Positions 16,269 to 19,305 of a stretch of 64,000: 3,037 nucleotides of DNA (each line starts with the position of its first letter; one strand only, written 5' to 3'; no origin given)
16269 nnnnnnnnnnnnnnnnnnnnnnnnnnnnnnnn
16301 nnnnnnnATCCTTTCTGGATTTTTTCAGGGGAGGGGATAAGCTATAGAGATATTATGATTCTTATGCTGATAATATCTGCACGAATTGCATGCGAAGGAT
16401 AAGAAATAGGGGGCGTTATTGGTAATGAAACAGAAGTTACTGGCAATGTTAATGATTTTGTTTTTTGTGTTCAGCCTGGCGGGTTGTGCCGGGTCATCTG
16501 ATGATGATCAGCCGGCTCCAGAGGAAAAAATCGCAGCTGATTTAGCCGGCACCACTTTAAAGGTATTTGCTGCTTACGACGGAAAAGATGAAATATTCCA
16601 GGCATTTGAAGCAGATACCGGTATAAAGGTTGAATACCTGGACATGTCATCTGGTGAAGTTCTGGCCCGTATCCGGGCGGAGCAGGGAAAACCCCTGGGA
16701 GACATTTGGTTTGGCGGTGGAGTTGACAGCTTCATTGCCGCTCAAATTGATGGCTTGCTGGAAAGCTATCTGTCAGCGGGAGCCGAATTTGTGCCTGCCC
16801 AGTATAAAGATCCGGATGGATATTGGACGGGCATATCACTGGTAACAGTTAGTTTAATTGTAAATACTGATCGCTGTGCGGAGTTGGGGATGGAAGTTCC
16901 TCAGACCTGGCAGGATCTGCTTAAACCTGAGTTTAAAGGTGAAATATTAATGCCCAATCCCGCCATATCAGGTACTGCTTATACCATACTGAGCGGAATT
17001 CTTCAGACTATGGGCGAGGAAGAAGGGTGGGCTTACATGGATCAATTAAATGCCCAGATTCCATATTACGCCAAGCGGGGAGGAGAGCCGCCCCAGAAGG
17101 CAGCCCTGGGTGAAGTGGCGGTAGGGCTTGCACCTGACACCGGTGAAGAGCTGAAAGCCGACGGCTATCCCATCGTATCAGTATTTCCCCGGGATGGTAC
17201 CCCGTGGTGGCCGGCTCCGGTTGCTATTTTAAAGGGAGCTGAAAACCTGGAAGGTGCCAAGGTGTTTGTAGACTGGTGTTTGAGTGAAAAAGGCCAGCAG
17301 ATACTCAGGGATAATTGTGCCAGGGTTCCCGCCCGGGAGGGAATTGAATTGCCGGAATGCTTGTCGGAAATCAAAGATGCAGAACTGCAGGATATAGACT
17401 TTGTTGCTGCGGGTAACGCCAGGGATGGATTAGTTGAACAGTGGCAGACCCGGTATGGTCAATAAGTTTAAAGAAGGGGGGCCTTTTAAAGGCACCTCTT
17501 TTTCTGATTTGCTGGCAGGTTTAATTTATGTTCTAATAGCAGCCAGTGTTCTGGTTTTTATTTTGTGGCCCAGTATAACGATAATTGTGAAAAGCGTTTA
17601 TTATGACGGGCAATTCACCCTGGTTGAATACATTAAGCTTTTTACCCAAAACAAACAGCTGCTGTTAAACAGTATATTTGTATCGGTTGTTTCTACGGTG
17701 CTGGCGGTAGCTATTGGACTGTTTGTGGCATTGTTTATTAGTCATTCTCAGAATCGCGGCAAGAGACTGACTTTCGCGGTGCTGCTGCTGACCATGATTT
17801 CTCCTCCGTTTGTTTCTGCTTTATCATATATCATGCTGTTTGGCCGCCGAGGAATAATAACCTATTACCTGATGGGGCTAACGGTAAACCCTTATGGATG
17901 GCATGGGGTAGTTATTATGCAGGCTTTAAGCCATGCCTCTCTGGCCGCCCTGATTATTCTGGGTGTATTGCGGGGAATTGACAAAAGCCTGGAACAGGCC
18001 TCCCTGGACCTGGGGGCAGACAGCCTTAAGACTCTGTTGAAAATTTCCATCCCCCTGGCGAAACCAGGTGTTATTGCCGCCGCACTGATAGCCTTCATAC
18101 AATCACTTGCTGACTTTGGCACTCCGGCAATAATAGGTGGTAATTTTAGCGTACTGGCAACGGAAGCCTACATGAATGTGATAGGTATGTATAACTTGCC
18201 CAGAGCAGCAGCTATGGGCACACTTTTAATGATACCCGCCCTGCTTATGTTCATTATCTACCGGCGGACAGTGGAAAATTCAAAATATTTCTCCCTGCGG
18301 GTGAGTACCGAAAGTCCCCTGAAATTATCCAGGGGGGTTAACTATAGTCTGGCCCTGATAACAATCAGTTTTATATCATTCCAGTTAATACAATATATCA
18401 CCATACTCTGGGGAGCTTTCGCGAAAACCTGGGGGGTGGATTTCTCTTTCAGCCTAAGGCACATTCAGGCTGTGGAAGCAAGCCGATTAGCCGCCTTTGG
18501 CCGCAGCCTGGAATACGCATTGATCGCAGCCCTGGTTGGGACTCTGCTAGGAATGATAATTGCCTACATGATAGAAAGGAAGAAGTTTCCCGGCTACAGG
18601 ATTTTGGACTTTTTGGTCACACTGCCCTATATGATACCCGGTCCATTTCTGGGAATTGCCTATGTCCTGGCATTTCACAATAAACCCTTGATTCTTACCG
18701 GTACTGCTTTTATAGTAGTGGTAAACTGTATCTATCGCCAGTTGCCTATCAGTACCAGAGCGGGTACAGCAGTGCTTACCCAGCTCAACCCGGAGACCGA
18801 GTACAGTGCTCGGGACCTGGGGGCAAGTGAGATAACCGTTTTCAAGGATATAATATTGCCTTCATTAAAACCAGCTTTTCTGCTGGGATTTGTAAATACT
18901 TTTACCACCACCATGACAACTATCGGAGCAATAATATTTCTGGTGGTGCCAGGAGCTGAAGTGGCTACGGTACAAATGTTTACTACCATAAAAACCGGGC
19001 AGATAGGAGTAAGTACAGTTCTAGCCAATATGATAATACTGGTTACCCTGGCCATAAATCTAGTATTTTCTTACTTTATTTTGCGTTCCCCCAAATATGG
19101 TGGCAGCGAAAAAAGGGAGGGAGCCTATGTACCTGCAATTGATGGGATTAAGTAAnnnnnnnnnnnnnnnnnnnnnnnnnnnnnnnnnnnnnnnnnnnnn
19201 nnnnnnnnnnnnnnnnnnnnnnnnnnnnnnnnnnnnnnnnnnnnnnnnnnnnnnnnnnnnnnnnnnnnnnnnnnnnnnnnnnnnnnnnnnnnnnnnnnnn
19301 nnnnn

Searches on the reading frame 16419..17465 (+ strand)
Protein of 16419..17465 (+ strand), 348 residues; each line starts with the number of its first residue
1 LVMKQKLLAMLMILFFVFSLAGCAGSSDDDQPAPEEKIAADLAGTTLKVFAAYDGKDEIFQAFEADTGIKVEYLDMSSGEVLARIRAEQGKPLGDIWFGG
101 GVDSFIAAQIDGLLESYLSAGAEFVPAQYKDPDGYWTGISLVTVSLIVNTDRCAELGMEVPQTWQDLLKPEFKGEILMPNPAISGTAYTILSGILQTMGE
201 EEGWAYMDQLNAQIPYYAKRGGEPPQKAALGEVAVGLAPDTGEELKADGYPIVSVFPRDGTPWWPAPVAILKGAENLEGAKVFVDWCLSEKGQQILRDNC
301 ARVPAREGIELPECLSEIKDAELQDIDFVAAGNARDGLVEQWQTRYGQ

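Call 51: search_protein_families(library=pfam, proteins=[window:16419-17465:+], max_evalue=0.00001)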
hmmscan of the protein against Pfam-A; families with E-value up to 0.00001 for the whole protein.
window:16419-17465:+ (348 aa): 4 families
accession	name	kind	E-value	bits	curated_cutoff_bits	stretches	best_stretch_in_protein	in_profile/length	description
PF13343.11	SBP_bac_6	-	1.5e-31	110.2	24.6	1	111-307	27-220/245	Bacterial extracellular solute-binding protein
PF13416.11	SBP_bac_8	-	3.7e-22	79.8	27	1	59-312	2-268/279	Bacterial extracellular solute-binding protein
PF01547.30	SBP_bac_1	-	5.4e-19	69.8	26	1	55-294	9-307/307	Bacterial extracellular solute-binding protein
PF13531.11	SBP_bac_11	-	1e-17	65.1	25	1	57-298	14-223/227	Bacterial extracellular solute-binding protein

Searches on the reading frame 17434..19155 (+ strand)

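Call 51: search_protein_families(library=pfam, proteins=[window:17434-19155:+], max_evalue=0.00001)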
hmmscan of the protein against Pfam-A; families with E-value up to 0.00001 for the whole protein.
window:17434-19155:+ (573 aa): 1 family
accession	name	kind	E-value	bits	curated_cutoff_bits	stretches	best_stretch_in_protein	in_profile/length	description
PF00528.27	BPD_transp_1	-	4.3e-22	79.2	26.4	2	92-277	2-176/184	Binding-protein-dependent transport system inner membrane component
